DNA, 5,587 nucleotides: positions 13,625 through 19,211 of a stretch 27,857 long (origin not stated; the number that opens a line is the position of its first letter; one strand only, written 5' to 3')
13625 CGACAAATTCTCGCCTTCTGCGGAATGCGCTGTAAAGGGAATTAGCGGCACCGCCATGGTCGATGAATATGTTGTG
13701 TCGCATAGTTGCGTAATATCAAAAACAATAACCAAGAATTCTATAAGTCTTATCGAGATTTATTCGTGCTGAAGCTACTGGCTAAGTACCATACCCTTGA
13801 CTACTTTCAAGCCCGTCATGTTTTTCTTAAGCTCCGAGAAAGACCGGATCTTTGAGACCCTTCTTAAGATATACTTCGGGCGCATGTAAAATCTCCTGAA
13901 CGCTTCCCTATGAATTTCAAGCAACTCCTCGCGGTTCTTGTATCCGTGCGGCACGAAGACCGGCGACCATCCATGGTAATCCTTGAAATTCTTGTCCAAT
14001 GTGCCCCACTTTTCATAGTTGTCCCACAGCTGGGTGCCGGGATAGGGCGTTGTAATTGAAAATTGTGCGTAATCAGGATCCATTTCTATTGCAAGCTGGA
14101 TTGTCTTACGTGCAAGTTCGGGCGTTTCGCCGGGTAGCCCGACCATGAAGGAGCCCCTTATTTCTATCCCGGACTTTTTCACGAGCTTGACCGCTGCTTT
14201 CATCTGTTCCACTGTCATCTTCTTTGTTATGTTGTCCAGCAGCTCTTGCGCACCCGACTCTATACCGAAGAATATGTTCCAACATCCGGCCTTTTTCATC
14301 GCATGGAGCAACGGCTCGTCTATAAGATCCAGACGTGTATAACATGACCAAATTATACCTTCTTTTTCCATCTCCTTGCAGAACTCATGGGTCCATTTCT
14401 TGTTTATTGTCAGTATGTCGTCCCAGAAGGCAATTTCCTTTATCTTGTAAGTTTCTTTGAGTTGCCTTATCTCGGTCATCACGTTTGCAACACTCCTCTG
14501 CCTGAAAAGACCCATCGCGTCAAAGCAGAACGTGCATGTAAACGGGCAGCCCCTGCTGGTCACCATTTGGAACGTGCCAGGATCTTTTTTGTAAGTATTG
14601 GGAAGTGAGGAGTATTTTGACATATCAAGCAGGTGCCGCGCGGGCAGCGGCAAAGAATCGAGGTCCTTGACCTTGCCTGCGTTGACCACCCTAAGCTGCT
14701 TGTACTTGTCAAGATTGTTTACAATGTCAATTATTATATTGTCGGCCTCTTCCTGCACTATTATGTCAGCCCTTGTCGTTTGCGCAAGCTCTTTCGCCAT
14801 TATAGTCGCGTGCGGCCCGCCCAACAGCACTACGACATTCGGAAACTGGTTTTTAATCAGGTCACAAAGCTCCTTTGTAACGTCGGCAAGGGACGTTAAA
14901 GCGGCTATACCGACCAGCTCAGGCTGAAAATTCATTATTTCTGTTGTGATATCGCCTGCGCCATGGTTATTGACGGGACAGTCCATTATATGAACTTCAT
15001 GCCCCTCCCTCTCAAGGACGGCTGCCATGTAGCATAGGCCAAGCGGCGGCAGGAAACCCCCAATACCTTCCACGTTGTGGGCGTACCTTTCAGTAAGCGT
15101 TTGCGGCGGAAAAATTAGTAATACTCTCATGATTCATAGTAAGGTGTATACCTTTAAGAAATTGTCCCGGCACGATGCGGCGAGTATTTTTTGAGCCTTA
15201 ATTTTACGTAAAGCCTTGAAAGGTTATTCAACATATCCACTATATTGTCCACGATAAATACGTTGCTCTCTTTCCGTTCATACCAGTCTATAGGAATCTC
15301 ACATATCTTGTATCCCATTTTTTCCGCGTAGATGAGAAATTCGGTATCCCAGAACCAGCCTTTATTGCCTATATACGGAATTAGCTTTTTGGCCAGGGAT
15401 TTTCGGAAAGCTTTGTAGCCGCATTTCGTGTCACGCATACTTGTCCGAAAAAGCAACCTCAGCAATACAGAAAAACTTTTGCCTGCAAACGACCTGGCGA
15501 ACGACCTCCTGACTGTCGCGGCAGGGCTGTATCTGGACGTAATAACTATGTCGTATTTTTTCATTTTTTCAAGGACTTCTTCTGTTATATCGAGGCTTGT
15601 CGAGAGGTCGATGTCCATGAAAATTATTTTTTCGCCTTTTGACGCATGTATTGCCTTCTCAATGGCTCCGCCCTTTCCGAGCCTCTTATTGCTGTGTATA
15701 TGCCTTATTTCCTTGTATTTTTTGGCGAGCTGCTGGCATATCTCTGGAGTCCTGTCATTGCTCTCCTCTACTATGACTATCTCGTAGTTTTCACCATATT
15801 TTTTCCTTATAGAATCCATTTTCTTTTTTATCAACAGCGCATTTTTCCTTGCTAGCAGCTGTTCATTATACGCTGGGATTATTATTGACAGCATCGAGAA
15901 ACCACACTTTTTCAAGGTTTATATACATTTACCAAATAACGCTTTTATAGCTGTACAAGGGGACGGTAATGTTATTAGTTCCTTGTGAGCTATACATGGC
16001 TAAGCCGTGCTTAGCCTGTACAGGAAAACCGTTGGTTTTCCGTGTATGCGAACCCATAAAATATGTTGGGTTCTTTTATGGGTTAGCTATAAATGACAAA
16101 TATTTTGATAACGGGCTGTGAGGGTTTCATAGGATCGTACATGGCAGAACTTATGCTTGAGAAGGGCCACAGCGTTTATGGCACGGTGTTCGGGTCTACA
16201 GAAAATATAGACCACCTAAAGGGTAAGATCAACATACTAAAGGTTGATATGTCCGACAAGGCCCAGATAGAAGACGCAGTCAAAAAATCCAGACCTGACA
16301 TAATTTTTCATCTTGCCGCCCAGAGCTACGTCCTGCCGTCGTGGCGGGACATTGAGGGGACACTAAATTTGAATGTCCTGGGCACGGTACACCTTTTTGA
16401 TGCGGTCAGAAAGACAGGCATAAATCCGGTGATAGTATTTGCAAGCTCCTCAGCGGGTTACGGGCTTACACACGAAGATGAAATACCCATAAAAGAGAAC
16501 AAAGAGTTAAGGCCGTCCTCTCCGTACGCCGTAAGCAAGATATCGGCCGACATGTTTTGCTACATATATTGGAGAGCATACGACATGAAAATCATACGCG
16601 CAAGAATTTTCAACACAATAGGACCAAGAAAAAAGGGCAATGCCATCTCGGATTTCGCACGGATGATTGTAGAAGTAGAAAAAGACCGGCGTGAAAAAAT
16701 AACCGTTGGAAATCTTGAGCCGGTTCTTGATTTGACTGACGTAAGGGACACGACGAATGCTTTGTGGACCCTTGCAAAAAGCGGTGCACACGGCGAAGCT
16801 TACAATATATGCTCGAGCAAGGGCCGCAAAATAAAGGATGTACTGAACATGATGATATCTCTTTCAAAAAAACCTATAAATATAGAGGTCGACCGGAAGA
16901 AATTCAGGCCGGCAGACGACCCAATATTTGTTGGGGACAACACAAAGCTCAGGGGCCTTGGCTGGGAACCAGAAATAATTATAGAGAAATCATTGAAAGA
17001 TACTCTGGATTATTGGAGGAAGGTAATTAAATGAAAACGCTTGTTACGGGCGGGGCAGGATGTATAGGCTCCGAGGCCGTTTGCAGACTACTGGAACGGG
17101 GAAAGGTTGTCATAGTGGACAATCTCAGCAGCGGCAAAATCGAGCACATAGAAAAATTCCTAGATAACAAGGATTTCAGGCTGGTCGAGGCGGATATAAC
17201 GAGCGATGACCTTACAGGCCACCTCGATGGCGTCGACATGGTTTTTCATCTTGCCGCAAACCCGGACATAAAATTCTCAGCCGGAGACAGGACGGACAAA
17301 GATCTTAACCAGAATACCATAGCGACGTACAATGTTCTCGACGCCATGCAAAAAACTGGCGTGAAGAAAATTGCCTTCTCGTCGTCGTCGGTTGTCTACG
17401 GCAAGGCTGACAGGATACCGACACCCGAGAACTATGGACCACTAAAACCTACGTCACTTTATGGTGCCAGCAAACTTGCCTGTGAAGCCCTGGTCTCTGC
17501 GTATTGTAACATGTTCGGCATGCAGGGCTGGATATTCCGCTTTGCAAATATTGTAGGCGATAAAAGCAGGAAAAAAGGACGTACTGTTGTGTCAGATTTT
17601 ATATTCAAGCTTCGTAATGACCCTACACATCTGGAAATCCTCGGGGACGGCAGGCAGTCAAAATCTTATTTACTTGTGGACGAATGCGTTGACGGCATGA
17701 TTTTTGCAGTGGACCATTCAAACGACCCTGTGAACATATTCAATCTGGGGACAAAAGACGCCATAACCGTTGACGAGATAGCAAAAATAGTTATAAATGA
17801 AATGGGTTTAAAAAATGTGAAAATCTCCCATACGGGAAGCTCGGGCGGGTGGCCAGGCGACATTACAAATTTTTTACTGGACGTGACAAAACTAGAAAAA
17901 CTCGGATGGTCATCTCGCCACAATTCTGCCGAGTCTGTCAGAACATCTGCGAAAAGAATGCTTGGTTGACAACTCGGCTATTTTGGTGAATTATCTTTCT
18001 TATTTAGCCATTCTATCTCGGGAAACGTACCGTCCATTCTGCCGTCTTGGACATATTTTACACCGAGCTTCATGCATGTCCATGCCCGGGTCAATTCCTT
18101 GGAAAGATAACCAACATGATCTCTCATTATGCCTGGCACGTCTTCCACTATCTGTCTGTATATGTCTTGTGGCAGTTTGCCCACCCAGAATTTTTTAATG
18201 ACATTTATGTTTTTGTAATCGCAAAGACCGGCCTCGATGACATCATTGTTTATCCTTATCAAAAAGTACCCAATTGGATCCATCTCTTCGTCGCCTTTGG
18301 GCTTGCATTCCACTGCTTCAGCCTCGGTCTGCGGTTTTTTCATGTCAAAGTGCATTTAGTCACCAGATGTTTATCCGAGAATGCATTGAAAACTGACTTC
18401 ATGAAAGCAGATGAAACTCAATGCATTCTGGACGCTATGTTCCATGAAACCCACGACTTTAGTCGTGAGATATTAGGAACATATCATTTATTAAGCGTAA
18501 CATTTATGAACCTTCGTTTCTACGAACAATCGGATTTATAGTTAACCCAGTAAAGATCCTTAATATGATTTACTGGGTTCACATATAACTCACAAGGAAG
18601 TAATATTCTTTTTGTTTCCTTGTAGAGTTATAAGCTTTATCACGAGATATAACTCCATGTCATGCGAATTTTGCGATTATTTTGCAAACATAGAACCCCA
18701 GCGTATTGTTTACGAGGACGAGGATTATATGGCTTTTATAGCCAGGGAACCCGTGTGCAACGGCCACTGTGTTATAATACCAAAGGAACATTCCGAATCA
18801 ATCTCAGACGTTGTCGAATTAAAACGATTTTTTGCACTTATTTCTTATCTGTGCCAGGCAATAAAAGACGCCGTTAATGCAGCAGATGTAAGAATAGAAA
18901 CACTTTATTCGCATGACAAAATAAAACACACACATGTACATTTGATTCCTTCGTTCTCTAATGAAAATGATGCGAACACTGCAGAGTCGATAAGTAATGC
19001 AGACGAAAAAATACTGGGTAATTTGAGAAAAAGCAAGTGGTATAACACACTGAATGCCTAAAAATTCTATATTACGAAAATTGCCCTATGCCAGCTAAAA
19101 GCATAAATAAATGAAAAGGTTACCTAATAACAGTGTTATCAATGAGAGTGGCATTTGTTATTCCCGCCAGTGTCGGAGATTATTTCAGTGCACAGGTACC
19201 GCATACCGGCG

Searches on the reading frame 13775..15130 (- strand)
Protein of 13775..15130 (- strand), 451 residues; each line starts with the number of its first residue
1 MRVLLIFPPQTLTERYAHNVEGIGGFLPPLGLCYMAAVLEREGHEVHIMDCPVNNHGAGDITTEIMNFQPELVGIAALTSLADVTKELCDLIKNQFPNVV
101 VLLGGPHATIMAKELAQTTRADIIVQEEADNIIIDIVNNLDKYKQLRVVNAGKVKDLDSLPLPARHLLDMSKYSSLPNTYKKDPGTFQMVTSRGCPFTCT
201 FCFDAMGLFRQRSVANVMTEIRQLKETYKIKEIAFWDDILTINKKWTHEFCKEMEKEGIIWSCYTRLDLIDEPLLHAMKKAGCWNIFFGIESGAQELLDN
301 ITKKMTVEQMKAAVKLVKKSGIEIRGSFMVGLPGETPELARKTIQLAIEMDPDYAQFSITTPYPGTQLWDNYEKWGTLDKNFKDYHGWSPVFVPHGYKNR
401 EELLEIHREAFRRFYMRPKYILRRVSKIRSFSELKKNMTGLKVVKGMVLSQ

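Call 5: search_protein_families(library=pfam, proteins=[window:13775-15130:-])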
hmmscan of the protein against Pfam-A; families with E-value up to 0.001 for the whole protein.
window:13775-15130:- (451 aa): 2 families
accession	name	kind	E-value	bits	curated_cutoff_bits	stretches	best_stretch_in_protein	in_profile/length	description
PF04055.27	Radical_SAM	-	2.5e-22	80.2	29.5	1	189-346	1-165/166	Radical SAM superfamily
PF02310.24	B12-binding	-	6.2e-21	74.9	32.1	1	23-132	8-116/121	B12 binding domain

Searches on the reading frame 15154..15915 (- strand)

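Call 5: search_protein_families(library=pfam, proteins=[window:15154-15915:-])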
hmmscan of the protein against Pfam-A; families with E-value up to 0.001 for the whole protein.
window:15154-15915:- (253 aa): 3 families
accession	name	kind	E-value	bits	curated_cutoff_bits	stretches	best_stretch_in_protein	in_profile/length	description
PF00535.33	Glycos_transf_2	-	1.4e-25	90.6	23.3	1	10-178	1-167/168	Glycosyl transferase family 2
PF13641.12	Glyco_tranf_2_3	-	2.3e-05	25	27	1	9-103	3-96/230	Glycosyltransferase like family 2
PF10111.15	Glyco_tranf_2_2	-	0.00012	22.1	27.3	1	11-116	2-104/276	Glycosyltransferase like family 2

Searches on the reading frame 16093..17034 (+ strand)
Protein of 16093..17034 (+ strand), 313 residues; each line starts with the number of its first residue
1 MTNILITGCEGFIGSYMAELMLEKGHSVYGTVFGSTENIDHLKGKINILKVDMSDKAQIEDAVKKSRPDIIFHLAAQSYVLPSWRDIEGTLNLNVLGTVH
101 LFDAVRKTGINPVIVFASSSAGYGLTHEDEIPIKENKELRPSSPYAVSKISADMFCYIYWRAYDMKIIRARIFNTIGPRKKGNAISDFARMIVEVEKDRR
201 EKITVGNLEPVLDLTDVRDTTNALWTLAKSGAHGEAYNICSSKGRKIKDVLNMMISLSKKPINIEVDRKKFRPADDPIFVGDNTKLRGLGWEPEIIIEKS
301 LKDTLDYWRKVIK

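Call 5: search_protein_families(library=pfam, proteins=[window:16093-17034:+])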
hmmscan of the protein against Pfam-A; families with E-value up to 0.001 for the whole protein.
window:16093-17034:+ (313 aa): 9 families
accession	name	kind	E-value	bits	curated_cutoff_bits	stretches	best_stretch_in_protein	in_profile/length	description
PF16363.11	GDP_Man_Dehyd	-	3.2e-68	231.1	27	1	5-303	1-331/332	GDP-mannose 4,6 dehydratase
PF01370.27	Epimerase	-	4.6e-51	174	20.9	1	4-240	1-240/240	NAD dependent epimerase/dehydratase family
PF01073.25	3Beta_HSD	-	1.8e-10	40.7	22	1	5-153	1-154/280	3-beta hydroxysteroid dehydrogenase/isomerase family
PF04321.23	RmlD_sub_bind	-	3.8e-10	39.7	27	1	3-155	2-135/287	RmlD substrate binding domain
PF02719.21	Polysacc_synt_2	-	1.1e-08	35.1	20.2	1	4-118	1-128/293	Polysaccharide biosynthesis protein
PF00106.31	adh_short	-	6.2e-07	29.5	26.6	1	3-122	2-139/195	short chain dehydrogenase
PF13460.12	NAD_binding_10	-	1.3e-05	25.6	27.2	1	8-123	1-103/184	NAD(P)H-binding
PF07993.18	NAD_binding_4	-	1.4e-05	24.8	20.1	0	67-173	88-207/258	Male sterility protein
PF08659.16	KR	-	0.00035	21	22.6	0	4-124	3-142/180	KR domain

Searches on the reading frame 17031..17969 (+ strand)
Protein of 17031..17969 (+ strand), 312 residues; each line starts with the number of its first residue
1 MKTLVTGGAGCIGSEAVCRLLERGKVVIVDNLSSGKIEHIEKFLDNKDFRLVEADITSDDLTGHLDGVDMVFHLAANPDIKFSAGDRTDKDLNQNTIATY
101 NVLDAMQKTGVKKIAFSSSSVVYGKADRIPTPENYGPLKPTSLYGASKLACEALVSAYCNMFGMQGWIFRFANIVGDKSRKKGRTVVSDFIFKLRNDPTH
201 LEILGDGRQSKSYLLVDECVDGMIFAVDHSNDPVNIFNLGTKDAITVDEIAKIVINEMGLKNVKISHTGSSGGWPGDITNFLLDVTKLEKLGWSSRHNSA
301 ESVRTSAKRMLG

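Call 5: search_protein_families(library=pfam, proteins=[window:17031-17969:+])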
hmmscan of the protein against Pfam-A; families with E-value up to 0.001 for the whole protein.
window:17031-17969:+ (312 aa): 8 families
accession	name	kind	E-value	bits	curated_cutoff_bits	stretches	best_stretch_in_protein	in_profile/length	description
PF01370.27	Epimerase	-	4.6e-43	147.8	20.9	1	4-240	2-240/240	NAD dependent epimerase/dehydratase family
PF16363.11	GDP_Man_Dehyd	-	9.5e-36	124.3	27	1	4-304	1-330/332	GDP-mannose 4,6 dehydratase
PF01073.25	3Beta_HSD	-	3.2e-14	53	22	1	4-227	1-229/280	3-beta hydroxysteroid dehydrogenase/isomerase family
PF02719.21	Polysacc_synt_2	-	2.3e-13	50.4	20.2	1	4-269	2-262/293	Polysaccharide biosynthesis protein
PF04321.23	RmlD_sub_bind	-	5.2e-13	49.2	27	1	1-266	1-239/287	RmlD substrate binding domain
PF13460.12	NAD_binding_10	-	6.7e-12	46.1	27.2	1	7-129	1-108/184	NAD(P)H-binding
PF07993.18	NAD_binding_4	-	3.8e-10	39.8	20.1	1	57-193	78-224/258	Male sterility protein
PF00106.31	adh_short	-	3.4e-05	23.8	26.6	0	4-60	4-62/195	short chain dehydrogenase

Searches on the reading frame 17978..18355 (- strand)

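Call 6: search_protein_families(library=pfam, proteins=[window:17978-18355:-])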
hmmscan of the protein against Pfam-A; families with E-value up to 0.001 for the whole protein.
window:17978-18355:- (125 aa): 1 family
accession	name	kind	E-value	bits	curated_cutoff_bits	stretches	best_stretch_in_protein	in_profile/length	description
PF14251.12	PterinBD-DUF4346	-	6.5e-14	52.9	29.6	1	25-104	1-86/86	PterinBD-DUF4346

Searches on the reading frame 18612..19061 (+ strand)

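Call 5: search_protein_families(library=pfam, proteins=[window:18612-19061:+])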
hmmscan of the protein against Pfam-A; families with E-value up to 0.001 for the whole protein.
window:18612-19061:+ (149 aa): 3 families
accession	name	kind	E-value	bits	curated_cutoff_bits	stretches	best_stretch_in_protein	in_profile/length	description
PF01230.28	HIT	-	6.1e-13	49.7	21.5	1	29-115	5-96/98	HIT domain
PF11969.13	DcpS_C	-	9.3e-09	36.2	24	1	17-113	1-101/114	Scavenger mRNA decapping enzyme C-term binding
PF04677.20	CwfJ_C_1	-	6.1e-05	23.3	21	1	15-113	11-108/122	Protein similar to CwfJ C-terminus 1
